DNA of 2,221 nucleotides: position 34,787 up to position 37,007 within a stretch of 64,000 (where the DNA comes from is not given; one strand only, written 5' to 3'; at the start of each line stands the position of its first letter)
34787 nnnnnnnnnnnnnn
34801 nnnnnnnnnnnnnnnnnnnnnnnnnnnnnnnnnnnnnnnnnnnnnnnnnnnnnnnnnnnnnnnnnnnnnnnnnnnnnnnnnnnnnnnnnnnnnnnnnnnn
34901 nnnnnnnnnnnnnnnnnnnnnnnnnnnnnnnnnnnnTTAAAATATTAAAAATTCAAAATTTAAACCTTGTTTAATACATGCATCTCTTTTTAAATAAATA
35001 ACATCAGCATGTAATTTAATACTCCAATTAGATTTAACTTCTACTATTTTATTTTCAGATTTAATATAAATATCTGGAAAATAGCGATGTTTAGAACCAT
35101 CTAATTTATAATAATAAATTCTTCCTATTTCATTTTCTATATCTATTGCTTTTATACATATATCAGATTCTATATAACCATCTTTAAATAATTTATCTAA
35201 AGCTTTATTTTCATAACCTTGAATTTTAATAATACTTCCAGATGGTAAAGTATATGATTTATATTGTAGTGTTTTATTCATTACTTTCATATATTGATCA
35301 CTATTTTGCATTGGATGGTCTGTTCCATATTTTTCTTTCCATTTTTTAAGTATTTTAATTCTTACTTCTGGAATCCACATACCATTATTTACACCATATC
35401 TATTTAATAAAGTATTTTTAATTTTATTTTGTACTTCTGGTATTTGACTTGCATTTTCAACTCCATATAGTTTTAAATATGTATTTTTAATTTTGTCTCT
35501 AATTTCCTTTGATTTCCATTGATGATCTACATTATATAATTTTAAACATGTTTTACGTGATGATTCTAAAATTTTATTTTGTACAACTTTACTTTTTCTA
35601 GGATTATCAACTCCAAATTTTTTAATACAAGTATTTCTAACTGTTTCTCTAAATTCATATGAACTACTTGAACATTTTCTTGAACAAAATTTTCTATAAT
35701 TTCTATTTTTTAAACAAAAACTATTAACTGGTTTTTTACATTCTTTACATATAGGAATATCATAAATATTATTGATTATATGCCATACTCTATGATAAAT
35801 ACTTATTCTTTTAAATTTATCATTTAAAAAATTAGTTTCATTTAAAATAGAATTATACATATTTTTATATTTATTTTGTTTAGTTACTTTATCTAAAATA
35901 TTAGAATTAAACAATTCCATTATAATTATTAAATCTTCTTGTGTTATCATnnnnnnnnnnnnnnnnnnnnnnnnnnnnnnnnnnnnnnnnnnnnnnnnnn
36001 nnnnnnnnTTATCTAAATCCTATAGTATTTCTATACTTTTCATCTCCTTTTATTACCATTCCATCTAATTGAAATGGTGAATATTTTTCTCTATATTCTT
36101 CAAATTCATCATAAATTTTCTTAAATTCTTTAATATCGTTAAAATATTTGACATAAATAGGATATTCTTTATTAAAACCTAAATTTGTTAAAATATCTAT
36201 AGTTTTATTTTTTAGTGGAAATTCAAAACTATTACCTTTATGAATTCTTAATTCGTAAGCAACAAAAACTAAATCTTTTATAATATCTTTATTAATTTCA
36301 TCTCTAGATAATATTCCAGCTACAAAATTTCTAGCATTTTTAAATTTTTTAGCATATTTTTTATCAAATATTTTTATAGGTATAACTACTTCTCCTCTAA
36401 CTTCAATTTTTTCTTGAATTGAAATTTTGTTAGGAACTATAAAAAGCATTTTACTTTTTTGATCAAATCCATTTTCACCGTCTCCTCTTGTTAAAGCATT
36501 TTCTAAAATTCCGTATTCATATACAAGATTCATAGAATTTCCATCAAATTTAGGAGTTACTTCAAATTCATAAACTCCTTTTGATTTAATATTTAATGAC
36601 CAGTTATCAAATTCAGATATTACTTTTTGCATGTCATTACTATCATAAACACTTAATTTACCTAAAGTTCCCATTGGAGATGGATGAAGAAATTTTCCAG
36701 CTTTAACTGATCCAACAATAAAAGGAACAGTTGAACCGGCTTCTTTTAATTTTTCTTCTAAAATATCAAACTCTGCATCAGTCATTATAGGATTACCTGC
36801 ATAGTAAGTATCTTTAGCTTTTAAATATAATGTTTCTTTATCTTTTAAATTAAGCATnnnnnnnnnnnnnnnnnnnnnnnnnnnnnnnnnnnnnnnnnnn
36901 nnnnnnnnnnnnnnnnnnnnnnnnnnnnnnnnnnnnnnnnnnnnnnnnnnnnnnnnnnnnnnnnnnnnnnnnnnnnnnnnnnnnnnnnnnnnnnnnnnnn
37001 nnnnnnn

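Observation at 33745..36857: NAD-dependent DNA ligase as a gene in pieces, split at a precise point by a homing-endonuclease-like ORF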

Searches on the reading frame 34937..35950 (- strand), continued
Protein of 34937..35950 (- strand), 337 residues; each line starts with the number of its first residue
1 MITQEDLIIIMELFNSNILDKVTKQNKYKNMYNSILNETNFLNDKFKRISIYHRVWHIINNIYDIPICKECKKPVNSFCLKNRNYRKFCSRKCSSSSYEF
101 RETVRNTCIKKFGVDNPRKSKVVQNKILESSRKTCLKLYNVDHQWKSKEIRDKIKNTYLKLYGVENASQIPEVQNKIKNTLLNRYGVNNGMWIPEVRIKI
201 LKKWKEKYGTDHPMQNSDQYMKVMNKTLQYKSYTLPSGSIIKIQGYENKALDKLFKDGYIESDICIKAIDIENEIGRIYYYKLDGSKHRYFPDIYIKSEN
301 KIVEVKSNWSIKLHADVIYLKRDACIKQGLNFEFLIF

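Call 119: find_encoding_contigs(protein=P0125, flank=3500, max_places=3)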
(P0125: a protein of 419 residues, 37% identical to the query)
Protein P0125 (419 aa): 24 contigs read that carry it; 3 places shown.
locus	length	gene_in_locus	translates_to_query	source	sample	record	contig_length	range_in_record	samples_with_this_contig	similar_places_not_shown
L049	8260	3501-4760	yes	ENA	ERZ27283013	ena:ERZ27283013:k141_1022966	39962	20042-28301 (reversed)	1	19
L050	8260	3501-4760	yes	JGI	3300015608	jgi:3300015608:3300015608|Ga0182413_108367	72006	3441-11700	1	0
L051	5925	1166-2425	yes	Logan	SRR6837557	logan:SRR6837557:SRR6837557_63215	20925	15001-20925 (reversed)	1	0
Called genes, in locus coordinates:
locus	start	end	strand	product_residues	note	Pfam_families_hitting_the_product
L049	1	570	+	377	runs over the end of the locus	PF23459:S1_RRP5 (faint), PF00575:S1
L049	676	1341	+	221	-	PF01541:GIY-YIG (weak)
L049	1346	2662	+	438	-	PF12224:Amidoligase_2 (weak)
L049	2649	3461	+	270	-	PF26809:Phage_T4_gp13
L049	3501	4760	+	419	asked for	PF24308:DUF7487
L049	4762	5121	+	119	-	-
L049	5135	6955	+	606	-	PF26079:Baseplate_J_C (faint)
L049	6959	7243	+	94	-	-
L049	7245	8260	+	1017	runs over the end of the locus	-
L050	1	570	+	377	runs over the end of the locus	PF23459:S1_RRP5 (faint), PF00575:S1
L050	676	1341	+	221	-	PF01541:GIY-YIG (weak)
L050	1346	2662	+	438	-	PF12224:Amidoligase_2 (weak)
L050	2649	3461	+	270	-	PF26809:Phage_T4_gp13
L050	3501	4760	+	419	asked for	PF24308:DUF7487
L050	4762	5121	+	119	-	-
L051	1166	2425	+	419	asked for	PF24308:DUF7487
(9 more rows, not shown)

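Call 120: find_encoding_contigs(protein=P0134, flank=3500, max_places=2)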
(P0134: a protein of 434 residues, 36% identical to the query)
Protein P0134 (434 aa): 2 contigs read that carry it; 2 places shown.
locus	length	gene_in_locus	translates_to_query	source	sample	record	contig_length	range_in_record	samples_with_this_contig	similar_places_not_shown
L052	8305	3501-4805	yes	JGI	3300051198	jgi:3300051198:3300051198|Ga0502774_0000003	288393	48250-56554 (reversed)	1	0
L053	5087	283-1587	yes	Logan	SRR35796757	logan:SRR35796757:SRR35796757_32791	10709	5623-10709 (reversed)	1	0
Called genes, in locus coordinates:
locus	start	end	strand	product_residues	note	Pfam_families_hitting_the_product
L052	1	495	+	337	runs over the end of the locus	PF00193:Xlink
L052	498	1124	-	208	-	-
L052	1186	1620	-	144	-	PF19064:DUF5760 (faint)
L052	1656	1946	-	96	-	-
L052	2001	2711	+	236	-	-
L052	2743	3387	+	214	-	PF23983:P11_C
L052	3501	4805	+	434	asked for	PF24308:DUF7487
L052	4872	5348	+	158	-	-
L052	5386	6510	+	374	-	PF13450:NAD_binding_8, PF03275:GLF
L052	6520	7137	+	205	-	PF08325:WLM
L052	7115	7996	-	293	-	PF00850:Hist_deacetyl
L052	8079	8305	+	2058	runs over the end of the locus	-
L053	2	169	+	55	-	?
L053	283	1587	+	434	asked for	PF24308:DUF7487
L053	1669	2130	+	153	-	-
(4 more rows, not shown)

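Call 121: find_encoding_contigs(protein=P0147, flank=3500, max_places=2)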
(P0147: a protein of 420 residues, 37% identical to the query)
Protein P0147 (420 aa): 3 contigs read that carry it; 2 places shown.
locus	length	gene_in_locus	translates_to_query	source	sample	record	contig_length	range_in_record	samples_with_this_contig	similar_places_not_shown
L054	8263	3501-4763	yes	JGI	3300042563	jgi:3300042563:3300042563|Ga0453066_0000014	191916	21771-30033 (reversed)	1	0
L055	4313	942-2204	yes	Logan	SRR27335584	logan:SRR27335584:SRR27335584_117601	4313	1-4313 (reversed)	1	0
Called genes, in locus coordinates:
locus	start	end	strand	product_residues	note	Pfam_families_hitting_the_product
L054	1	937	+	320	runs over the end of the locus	-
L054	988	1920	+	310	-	-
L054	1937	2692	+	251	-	-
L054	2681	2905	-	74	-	-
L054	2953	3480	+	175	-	-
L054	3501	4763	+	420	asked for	PF24308:DUF7487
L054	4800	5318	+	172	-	-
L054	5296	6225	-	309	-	-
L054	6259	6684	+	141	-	-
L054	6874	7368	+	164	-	-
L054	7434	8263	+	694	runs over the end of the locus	-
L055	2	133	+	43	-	?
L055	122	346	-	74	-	-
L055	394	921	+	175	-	-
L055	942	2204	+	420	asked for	PF24308:DUF7487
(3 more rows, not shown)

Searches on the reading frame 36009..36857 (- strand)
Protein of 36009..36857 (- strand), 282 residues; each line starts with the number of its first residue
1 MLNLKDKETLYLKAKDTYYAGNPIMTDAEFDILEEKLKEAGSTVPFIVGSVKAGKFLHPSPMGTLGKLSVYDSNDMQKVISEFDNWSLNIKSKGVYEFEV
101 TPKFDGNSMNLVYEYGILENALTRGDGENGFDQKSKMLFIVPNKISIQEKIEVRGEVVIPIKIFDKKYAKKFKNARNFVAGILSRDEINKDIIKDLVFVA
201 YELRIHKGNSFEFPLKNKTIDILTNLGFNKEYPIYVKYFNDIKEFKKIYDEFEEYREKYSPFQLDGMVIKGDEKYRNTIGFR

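Call 3: search_protein_families(library=pfam, proteins=[window:36009-36857:-], max_evalue=0.1)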
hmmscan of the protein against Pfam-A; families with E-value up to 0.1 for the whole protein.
window:36009-36857:- (282 aa): 2 families
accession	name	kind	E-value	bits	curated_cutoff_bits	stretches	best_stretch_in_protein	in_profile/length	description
PF01653.23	DNA_ligase_aden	-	4.3e-33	115.3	27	1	56-281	7-237/253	NAD-dependent DNA ligase adenylation domain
PF20697.3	NTase-conflict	-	0.037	13.9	24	1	179-259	73-154/259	Pol beta superfamily nucleotidyltransferase in conflict systems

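Call 55: search_solved_structures(query=window:36012-36857:-, show_alignments=1, max_evalue=0.00001)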
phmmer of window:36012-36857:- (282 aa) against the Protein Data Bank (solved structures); distinct sequences matched with E-value up to 0.00001: 23.
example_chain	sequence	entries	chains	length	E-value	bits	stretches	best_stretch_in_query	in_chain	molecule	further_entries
1v9p_A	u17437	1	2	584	2.3e-14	56.5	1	18-273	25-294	DNA ligase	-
3jsl_A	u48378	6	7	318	6.1e-12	48.5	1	16-280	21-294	DNA ligase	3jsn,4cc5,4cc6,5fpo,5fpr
4glw_A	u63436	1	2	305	1.3e-10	44.1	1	14-273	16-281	DNA ligase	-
3uq8_A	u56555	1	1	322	8.3e-10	41.5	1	21-281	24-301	DNA ligase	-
3pn1_A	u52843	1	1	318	8.6e-10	41.5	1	96-281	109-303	DNA ligase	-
4uco_A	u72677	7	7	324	9.1e-10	41.4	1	96-281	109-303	DNA LIGASE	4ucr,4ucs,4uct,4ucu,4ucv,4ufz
4glx_A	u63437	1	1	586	1.4e-09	40.8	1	23-272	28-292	DNA ligase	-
3bac_A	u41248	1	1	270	1.5e-09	40.7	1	98-281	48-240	DNA ligase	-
2owo_A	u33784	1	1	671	1.9e-09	40.4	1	23-272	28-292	DNA ligase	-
5tt5_A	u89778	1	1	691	9.1e-09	38.1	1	24-272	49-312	DNA ligase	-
4lh6_A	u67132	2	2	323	8.4e-08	35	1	100-280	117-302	DNA ligase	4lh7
4eeq_A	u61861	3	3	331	9.2e-08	34.8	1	100-280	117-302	DNA ligase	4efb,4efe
1tae_A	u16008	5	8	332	9.4e-08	34.8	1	100-280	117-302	DNA ligase, NAD-dependent | DNA ligase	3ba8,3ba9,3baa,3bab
1ta8_A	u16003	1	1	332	9.4e-08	34.8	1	100-280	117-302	DNA ligase, NAD-dependent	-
1dgs_A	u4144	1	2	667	1.2e-07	34.5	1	18-273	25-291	DNA LIGASE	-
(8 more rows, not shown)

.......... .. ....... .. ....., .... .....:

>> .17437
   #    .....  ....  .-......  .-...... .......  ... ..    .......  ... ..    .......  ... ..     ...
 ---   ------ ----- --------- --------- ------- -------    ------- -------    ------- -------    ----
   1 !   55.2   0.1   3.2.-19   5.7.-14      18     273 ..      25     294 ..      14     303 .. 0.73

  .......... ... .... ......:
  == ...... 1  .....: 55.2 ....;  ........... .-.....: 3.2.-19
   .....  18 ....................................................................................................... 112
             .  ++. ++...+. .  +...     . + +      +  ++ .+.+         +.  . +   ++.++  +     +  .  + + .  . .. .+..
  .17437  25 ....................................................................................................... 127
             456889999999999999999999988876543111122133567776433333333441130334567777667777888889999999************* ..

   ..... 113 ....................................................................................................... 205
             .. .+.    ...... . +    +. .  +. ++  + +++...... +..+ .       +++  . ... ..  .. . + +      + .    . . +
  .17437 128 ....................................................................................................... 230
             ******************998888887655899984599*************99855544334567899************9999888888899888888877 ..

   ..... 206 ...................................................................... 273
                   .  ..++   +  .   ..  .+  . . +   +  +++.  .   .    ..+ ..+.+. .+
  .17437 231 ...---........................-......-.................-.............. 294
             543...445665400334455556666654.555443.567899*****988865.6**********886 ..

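Call 77: search_protein_families(library=phrogs, proteins=[window:36012-36857:-], max_evalue=0.001)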
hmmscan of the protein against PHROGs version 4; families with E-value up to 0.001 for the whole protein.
window:36012-36857:- (282 aa): 2 families
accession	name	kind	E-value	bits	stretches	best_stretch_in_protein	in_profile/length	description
phrog_3869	-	DNA, RNA and nucleotide metabolism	1.8e-51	176.5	1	3-281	8-292/656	NAD-dependent DNA ligase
phrog_3359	-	DNA, RNA and nucleotide metabolism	2.5e-24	87.1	1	13-270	10-222/325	NAD-dependent DNA ligase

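Call 104: find_homologous_proteins(query=window:36012-36857:-, max_evalue=1e-20)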
Query window:36012-36857:- (282 aa): 37 proteins with E <= 1e-20 among 711 candidates.
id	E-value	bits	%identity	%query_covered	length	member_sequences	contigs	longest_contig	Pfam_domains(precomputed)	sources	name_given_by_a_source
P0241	1.3e-181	620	100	100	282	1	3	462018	PF01653.24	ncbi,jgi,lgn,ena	-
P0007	3.5e-84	300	54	97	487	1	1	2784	PF03120.23,PF01653.24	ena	-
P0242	4.0e-67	244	51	99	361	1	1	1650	PF03120.23,PF01653.24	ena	-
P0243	2.5e-66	242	46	97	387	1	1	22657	PF03120.23,PF01653.24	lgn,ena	-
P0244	2.5e-64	235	46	97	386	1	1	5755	PF03120.23,PF01653.24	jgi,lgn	-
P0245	5.6e-64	234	46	97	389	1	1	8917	PF03120.23,PF01653.24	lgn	-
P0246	5.1e-62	228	46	97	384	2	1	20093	PF03120.23,PF01653.24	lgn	-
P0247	2.6e-61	225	46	99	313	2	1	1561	PF01653.24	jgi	jgi:DNA ligase (NAD+)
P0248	3.8e-61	225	46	99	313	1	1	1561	PF01653.24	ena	-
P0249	2.5e-57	212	45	98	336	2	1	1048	PF03120.23,PF01653.24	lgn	-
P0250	9.8e-57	210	46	98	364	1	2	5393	PF03120.23,PF01653.24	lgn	-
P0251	1.8e-52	196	45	98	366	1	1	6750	PF03120.23,PF01653.24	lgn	-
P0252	1.7e-51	193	51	74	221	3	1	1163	PF01653.24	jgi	jgi:DNA ligase (NAD+)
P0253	2.8e-51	192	44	98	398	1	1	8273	PF03120.23,PF01653.24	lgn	-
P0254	3.0e-49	186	40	94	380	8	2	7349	PF03120.23,PF01653.24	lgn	-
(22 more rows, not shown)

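Call 106: find_encoding_contigs(protein=P0243, flank=5000, max_places=2)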
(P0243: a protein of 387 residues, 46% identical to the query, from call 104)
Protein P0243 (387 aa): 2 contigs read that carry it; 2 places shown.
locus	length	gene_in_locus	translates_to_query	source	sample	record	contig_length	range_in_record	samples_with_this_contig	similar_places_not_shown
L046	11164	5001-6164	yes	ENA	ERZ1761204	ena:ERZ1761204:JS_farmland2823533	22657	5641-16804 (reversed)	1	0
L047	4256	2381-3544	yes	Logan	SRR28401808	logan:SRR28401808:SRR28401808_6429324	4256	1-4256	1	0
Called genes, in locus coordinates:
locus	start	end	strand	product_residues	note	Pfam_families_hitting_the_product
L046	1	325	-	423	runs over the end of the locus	PF00154:RecA_N, PF06745:ATPase, PF01656:CbiA (faint)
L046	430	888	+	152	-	PF01435:Peptidase_M48 (weak), PF10463:Peptidase_U49 (weak)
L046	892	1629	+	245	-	-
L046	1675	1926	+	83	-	-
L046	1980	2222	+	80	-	-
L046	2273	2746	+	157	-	PF00625:Guanylate_kin, PF13671:AAA_33 (faint)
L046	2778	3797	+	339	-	PF00226:DnaJ, PF01556:DnaJ_C, PF00684:DnaJ_CXXCXGXG (weak)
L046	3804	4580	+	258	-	-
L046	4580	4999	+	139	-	PF09643:YopX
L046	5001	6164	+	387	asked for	PF01653:DNA_ligase_aden, PF03120:OB_DNA_ligase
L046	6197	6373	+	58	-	-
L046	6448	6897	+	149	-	-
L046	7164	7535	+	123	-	-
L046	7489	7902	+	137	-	-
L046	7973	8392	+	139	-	-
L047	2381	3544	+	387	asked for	PF01653:DNA_ligase_aden, PF03120:OB_DNA_ligase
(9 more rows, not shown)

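Call 107: find_encoding_contigs(protein=P0247, flank=3000, max_places=2)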
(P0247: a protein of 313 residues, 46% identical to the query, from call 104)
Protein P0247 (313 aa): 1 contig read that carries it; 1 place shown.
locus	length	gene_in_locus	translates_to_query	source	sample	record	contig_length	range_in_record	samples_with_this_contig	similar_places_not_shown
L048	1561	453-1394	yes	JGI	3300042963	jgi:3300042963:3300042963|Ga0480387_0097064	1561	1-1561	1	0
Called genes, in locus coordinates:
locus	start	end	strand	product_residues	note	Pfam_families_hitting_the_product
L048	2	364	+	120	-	?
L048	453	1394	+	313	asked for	PF01653:DNA_ligase_aden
